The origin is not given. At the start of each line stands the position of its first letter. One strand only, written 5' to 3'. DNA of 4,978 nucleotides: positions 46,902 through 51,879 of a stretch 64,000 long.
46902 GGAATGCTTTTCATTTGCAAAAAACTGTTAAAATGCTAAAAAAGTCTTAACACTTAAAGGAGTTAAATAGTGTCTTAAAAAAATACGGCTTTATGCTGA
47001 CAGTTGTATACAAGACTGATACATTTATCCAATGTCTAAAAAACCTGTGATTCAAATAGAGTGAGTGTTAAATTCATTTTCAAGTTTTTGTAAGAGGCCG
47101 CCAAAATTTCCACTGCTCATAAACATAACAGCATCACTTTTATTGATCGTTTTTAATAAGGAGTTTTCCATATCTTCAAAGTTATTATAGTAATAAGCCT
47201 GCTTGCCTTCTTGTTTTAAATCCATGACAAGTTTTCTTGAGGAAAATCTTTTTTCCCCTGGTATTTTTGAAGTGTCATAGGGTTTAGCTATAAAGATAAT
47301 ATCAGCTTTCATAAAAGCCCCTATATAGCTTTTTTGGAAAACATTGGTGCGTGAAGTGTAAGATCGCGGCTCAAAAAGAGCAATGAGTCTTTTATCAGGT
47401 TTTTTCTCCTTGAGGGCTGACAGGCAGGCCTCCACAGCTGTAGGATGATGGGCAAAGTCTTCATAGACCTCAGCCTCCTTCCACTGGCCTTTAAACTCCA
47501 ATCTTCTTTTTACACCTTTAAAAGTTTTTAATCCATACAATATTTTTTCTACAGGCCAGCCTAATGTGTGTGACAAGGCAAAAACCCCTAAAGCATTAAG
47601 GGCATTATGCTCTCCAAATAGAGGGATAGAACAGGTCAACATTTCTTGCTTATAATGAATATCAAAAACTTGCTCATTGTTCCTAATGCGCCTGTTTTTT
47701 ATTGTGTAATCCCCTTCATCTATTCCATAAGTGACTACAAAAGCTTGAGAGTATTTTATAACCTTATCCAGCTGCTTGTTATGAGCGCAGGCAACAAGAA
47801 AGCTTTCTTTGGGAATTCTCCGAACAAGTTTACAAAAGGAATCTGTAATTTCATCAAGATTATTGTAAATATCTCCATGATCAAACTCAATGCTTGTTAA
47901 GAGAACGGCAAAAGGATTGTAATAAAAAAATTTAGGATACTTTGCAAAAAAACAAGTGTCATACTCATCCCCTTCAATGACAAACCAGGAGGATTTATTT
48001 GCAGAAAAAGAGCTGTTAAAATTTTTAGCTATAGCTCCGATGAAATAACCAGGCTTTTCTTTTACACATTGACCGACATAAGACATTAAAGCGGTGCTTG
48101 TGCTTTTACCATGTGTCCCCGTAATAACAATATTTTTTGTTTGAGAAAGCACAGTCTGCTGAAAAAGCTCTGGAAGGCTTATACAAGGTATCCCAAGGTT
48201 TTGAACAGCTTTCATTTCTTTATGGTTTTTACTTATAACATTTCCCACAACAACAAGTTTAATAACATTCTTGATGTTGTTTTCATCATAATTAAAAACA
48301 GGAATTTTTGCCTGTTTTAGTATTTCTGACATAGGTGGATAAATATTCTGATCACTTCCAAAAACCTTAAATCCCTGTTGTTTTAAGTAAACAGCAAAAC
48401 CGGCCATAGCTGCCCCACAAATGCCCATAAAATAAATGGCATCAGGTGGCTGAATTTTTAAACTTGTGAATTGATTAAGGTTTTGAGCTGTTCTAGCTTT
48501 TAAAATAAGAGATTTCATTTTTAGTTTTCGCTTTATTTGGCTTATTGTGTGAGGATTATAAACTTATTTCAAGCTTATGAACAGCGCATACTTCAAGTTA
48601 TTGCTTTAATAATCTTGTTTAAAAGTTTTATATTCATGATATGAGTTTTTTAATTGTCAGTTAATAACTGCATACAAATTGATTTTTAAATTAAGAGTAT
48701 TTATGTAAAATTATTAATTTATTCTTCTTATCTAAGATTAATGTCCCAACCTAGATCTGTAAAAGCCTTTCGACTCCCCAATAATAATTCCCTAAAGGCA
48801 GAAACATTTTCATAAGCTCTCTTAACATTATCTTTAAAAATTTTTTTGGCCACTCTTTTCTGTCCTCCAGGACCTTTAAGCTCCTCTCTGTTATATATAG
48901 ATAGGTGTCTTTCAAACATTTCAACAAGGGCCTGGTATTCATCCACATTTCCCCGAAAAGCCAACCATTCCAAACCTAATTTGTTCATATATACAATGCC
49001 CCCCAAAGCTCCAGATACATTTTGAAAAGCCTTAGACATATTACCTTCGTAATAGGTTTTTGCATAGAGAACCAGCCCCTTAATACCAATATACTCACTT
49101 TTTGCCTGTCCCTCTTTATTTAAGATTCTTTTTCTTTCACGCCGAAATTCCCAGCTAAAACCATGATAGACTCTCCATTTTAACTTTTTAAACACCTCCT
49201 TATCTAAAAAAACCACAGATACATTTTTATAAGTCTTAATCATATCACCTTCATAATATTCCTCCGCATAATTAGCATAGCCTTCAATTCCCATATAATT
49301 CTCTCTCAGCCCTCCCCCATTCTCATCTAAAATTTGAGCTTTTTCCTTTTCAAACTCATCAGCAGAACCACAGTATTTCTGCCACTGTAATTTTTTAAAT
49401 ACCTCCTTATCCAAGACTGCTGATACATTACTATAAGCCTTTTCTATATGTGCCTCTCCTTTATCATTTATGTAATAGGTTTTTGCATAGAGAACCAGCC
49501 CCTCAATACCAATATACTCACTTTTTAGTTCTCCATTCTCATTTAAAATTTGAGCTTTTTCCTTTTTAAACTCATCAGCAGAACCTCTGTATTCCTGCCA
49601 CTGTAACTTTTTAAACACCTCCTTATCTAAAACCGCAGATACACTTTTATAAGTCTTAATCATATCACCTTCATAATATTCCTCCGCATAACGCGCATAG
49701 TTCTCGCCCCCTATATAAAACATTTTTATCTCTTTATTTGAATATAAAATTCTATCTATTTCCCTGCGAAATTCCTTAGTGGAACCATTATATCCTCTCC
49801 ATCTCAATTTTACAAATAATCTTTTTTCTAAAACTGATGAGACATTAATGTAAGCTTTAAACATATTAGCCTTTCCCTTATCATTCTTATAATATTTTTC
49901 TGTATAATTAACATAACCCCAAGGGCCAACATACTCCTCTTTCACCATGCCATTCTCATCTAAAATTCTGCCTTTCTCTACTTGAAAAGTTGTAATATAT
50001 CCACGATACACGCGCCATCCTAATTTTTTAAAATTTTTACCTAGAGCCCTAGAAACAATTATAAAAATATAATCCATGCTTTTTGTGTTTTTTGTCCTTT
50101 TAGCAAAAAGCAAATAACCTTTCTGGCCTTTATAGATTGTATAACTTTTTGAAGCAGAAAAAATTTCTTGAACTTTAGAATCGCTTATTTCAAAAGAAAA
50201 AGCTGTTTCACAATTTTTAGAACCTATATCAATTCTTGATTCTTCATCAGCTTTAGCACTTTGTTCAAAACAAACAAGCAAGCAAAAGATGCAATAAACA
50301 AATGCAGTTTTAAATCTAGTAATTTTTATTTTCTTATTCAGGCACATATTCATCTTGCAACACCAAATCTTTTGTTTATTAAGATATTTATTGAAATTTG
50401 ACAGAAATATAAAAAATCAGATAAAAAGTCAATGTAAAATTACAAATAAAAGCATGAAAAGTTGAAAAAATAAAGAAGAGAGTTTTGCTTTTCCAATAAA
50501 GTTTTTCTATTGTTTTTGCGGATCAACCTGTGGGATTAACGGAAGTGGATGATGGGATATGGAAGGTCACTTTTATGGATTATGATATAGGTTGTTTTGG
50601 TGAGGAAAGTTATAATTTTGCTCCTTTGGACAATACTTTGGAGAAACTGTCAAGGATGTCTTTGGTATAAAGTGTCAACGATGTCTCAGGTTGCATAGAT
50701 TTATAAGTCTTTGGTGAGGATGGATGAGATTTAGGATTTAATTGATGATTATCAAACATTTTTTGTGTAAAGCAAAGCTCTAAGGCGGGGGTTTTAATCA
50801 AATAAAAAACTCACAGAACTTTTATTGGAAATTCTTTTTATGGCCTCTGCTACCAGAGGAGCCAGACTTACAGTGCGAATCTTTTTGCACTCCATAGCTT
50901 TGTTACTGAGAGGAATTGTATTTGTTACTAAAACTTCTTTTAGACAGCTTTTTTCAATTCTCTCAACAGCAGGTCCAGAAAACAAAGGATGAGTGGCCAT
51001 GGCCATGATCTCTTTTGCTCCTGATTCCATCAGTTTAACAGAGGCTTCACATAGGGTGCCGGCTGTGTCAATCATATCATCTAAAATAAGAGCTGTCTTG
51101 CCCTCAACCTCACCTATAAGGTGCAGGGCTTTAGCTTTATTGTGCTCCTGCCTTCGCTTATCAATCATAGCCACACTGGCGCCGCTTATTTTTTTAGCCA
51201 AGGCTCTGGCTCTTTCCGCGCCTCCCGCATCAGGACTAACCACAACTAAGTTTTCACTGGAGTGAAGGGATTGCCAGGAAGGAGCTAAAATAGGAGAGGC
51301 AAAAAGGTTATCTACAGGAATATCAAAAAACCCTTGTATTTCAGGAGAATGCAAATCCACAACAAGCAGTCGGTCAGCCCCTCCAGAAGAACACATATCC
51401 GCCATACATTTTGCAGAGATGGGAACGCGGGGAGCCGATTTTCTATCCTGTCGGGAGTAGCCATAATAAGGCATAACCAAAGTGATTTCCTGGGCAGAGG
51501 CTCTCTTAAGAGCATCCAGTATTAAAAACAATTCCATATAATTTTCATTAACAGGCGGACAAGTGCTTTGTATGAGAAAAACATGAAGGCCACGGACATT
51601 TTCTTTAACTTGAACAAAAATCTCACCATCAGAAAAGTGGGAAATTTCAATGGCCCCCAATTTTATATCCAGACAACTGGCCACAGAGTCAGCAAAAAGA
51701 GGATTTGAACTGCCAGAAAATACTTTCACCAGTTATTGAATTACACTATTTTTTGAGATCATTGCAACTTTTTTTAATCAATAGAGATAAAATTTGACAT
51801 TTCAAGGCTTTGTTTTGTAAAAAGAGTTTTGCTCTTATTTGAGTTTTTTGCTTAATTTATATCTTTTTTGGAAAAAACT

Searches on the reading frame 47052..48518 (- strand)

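Call 23: search_protein_families(library=padloc, proteins=[window:47052-48518:-], max_evalue=0.001)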
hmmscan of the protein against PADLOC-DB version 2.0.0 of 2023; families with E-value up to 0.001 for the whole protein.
window:47052-48518:- (488 aa): 0 families

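Call 24: search_protein_families(library=pfam, proteins=[window:47052-48518:-], max_evalue=0.001)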
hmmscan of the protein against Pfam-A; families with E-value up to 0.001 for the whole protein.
window:47052-48518:- (488 aa): 3 families
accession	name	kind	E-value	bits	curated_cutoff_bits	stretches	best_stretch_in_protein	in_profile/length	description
PF08245.18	Mur_ligase_M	-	1.3e-21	77.9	24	1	132-315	1-199/200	Mur ligase middle domain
PF01225.30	Mur_ligase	-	1.3e-16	61.2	21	1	28-122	2-90/95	Mur ligase family, catalytic domain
PF02875.26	Mur_ligase_C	-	6.5e-14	53.3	28.4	1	338-470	1-127/127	Mur ligase, glutamate ligase domain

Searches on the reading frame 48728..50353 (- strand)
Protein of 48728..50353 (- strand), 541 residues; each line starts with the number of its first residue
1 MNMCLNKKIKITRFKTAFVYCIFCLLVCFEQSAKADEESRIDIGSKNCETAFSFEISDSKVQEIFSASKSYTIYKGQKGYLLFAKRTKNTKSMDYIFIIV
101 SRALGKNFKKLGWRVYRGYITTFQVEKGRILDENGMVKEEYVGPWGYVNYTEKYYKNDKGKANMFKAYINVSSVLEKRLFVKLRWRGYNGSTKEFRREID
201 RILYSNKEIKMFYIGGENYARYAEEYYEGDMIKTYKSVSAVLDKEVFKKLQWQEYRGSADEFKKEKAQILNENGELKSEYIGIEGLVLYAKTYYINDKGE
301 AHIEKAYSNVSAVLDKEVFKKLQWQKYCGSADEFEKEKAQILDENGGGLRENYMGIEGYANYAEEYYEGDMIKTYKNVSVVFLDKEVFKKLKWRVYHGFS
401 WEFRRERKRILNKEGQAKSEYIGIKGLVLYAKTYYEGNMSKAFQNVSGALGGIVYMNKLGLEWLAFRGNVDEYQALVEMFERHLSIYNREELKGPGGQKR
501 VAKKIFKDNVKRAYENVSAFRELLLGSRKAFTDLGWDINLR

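Call 23: search_protein_families(library=padloc, proteins=[window:48728-50353:-], max_evalue=0.001)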
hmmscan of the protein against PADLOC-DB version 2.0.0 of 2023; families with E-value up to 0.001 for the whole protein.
window:48728-50353:- (541 aa): 0 families

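Call 24: search_protein_families(library=pfam, proteins=[window:48728-50353:-], max_evalue=0.001)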
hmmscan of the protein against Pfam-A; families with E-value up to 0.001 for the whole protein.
window:48728-50353:- (541 aa): 1 family
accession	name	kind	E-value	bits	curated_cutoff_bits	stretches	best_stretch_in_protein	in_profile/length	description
PF08513.17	LisH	-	4.6e-05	23.6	21.6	0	322-337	11-26/27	LisH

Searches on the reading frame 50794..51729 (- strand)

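Call 23: search_protein_families(library=padloc, proteins=[window:50794-51729:-], max_evalue=0.001)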
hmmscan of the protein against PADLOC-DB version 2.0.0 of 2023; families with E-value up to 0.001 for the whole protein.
window:50794-51729:- (311 aa): 1 family
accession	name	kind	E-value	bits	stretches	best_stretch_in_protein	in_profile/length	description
PDLC03928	PsyrT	-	2.6e-05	20.7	1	190-245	624-680/689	-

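Call 24: search_protein_families(library=pfam, proteins=[window:50794-51729:-], max_evalue=0.001)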
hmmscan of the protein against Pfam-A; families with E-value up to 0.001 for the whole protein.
window:50794-51729:- (311 aa): 4 families
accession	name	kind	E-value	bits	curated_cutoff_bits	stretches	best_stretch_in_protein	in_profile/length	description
PF13793.12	Pribosyltran_N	-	2.9e-48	163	25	1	1-115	1-115/117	N-terminal domain of ribose phosphate pyrophosphokinase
PF14572.12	Pribosyl_synth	-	9.8e-34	117.3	27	1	200-310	73-183/184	Phosphoribosyl synthetase-associated domain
PF00156.33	Pribosyltran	-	2.7e-15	56.4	26.3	1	158-246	28-123/158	Phosphoribosyl transferase domain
PF14681.12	UPRTase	-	0.00019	21.5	27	1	169-271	76-181/206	Uracil phosphoribosyltransferase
